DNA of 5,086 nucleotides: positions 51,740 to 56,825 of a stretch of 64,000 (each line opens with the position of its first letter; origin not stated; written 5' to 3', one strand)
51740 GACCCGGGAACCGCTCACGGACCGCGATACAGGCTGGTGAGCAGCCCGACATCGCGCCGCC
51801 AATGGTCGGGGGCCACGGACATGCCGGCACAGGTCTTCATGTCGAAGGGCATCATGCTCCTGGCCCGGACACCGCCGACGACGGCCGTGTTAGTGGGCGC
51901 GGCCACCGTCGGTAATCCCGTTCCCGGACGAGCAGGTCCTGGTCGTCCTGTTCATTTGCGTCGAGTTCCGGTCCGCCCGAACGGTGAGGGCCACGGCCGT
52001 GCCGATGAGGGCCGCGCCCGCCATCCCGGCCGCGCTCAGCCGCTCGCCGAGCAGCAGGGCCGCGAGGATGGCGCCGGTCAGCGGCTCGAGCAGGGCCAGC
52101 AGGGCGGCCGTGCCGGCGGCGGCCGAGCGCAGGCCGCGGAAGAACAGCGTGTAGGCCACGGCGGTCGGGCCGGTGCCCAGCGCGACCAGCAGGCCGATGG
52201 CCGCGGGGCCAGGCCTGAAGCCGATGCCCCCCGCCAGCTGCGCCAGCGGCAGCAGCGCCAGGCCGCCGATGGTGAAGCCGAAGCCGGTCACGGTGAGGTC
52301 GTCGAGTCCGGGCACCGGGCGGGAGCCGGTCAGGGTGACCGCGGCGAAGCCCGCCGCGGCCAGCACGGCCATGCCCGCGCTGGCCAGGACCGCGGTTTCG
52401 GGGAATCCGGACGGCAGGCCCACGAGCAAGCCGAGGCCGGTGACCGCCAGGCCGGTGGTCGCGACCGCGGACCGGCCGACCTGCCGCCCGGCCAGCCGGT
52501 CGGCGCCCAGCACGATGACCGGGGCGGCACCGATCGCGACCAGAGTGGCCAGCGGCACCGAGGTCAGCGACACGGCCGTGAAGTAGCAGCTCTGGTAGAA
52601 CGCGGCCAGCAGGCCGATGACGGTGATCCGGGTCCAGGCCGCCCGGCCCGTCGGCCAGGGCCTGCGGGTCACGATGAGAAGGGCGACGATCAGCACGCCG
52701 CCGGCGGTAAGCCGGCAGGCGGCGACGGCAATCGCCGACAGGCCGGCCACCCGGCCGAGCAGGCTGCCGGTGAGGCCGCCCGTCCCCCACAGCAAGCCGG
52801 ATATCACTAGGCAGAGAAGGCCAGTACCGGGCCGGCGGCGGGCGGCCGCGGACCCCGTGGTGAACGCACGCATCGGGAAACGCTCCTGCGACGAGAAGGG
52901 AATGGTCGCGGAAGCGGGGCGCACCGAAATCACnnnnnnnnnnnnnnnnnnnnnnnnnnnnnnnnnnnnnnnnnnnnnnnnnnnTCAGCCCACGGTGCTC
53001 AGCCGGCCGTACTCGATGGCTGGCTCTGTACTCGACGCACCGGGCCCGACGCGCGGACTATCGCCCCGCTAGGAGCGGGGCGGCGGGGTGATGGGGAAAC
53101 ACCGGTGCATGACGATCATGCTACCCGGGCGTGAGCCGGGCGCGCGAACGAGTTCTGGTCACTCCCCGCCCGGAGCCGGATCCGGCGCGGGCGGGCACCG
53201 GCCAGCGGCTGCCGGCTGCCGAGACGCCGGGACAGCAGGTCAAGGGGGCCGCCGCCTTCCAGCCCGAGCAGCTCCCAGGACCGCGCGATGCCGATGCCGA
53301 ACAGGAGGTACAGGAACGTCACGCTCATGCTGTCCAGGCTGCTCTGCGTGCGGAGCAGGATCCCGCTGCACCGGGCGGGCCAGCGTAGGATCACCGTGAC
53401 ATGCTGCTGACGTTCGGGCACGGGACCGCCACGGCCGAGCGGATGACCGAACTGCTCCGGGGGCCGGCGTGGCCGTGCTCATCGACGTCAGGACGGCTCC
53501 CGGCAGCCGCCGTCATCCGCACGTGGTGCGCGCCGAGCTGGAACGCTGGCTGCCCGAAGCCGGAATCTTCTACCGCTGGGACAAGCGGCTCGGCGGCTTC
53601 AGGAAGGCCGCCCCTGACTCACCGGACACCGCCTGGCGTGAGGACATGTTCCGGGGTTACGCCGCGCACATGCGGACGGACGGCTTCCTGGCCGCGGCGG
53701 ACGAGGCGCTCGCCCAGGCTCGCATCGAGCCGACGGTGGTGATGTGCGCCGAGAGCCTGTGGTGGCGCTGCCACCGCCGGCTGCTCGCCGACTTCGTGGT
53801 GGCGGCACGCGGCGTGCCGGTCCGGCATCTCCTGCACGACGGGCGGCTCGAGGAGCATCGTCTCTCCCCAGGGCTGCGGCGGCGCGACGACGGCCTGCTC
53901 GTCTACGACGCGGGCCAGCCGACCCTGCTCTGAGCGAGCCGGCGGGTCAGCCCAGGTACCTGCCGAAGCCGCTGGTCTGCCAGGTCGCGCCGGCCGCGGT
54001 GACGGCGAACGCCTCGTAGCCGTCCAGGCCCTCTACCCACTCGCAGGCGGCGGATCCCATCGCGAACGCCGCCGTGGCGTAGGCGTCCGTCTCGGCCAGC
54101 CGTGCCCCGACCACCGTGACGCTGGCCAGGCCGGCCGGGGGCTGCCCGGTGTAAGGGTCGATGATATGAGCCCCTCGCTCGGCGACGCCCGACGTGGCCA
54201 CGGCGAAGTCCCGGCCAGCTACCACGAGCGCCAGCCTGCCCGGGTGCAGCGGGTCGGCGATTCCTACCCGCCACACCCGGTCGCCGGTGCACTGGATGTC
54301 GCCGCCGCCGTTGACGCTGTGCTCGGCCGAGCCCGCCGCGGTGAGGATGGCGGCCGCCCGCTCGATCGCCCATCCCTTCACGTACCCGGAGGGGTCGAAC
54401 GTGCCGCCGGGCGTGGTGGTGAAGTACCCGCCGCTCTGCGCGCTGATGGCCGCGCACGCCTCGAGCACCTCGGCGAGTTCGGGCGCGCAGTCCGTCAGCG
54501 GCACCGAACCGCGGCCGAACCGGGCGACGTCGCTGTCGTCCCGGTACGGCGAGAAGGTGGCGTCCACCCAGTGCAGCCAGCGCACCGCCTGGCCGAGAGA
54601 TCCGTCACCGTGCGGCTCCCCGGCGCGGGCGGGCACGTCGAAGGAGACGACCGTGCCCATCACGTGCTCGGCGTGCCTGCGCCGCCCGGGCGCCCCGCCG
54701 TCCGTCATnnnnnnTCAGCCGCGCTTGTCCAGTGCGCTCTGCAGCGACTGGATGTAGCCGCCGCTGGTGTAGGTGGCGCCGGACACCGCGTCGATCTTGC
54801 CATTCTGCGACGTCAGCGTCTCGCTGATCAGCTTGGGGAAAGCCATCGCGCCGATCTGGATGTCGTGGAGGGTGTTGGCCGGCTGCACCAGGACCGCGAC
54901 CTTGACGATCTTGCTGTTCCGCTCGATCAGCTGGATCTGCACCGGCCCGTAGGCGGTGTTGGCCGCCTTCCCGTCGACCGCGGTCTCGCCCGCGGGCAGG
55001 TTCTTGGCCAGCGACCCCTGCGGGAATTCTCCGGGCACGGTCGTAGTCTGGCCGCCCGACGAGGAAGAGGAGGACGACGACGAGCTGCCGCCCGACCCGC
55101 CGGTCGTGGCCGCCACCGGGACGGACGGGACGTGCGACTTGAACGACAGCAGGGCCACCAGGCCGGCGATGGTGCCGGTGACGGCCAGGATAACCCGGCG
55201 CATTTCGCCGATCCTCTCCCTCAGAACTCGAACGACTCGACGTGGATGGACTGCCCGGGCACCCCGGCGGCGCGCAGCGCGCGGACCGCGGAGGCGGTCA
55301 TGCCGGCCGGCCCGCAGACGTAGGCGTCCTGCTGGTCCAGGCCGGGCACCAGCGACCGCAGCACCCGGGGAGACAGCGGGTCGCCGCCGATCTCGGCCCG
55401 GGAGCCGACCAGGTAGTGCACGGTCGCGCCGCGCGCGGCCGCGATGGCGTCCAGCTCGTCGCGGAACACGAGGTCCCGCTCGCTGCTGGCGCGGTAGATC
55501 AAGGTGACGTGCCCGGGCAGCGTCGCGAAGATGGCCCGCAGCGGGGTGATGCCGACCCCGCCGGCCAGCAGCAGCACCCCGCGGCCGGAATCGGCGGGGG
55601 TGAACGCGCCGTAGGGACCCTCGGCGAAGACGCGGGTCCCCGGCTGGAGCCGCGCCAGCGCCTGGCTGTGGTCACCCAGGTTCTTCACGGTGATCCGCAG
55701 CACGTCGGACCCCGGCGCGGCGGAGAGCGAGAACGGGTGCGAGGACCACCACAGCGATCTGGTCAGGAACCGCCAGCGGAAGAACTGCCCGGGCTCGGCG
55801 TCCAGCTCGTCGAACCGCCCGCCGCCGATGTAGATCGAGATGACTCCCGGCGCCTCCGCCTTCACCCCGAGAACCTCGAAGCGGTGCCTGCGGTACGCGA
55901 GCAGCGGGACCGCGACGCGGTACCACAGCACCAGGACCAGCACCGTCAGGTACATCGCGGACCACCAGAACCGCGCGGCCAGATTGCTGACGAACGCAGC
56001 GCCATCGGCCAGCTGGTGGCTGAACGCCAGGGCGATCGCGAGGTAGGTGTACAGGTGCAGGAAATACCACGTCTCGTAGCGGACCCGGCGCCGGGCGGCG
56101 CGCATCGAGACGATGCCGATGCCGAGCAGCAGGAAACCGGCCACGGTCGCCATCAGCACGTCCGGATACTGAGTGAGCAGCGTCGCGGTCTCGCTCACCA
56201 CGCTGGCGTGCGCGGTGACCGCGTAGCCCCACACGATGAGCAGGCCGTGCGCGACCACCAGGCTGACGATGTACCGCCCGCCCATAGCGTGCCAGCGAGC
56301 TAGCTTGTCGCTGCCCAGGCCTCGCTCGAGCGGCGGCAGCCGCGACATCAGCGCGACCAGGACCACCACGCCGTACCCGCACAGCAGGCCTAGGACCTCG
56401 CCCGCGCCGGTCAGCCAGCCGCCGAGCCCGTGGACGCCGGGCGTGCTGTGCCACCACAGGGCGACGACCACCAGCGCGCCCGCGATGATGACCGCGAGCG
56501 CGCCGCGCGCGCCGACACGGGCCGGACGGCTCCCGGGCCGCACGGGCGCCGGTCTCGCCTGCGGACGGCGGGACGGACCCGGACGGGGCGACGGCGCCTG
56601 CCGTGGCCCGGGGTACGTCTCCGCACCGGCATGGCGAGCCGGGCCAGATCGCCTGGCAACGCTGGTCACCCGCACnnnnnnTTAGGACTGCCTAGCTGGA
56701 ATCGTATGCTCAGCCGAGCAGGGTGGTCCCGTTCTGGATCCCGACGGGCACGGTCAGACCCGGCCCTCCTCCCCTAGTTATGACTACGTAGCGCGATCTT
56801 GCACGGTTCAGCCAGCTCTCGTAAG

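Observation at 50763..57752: Two paralogous HTH + Clp_N modules with identical leaderless promoter and dual-palindrome operator architecture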

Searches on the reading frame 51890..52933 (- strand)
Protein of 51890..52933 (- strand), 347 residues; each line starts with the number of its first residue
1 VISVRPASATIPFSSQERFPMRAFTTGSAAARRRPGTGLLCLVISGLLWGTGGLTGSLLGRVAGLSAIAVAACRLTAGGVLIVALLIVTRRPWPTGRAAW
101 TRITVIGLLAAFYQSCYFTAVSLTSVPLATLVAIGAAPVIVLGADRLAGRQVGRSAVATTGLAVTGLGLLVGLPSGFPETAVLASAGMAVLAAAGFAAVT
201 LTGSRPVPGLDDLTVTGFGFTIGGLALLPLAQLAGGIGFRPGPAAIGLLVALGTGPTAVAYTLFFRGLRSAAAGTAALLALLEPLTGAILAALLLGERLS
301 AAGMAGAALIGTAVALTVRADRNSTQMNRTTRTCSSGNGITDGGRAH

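Call 72: search_protein_families(library=pfam, proteins=[window:51890-52933:-], max_evalue=0.00001)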
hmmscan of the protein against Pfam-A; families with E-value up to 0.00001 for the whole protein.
window:51890-52933:- (347 aa): 1 family
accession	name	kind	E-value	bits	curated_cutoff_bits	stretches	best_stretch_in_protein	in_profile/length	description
PF00892.27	EamA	-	6.2e-28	98.2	28.2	2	188-318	6-134/135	EamA-like transporter family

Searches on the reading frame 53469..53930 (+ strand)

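Call 72: search_protein_families(library=pfam, proteins=[window:53469-53930:+], max_evalue=0.00001)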
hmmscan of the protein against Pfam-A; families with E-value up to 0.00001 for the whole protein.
window:53469-53930:+ (154 aa): 1 family
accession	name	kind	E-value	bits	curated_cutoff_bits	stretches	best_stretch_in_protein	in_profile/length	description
PF04343.18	DUF488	-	1.9e-25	90.3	22.2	1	2-109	15-120/121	Domain of unknown function DUF488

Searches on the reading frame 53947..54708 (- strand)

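Call 72: search_protein_families(library=pfam, proteins=[window:53947-54708:-], max_evalue=0.00001)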
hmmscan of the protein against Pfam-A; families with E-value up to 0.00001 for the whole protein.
window:53947-54708:- (253 aa): 1 family
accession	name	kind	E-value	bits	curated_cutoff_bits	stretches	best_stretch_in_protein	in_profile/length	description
PF02424.20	ApbE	-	4.7e-40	138.2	25.6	2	103-234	125-265/266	ApbE family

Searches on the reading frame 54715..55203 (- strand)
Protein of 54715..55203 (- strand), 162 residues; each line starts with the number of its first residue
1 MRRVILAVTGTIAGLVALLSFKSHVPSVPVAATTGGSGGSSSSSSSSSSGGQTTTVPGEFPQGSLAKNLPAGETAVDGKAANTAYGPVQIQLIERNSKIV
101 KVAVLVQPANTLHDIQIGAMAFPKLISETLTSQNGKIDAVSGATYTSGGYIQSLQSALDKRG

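Call 72: search_protein_families(library=pfam, proteins=[window:54715-55203:-], max_evalue=0.00001)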
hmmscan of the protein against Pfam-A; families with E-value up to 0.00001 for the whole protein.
window:54715-55203:- (162 aa): 1 family
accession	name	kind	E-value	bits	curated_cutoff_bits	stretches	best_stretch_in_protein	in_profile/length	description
PF04205.19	FMN_bind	-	1.7e-07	32.2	22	1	96-159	15-77/77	FMN-binding domain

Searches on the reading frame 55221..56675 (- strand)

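Call 72: search_protein_families(library=pfam, proteins=[window:55221-56675:-], max_evalue=0.00001)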
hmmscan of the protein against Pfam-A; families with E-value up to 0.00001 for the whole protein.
window:55221-56675:- (484 aa): 3 families
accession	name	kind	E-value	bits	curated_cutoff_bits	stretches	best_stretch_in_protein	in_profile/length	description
PF01794.25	Ferric_reduct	-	1.4e-15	57.8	28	1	96-217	2-120/121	Ferric reductase like transmembrane component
PF00175.26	NAD_binding_1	-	7.4e-09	36.7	22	1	369-463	1-107/109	Oxidoreductase NAD-binding domain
PF08022.18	FAD_binding_8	-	8.7e-08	32.7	22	1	289-357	25-107/109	FAD-binding domain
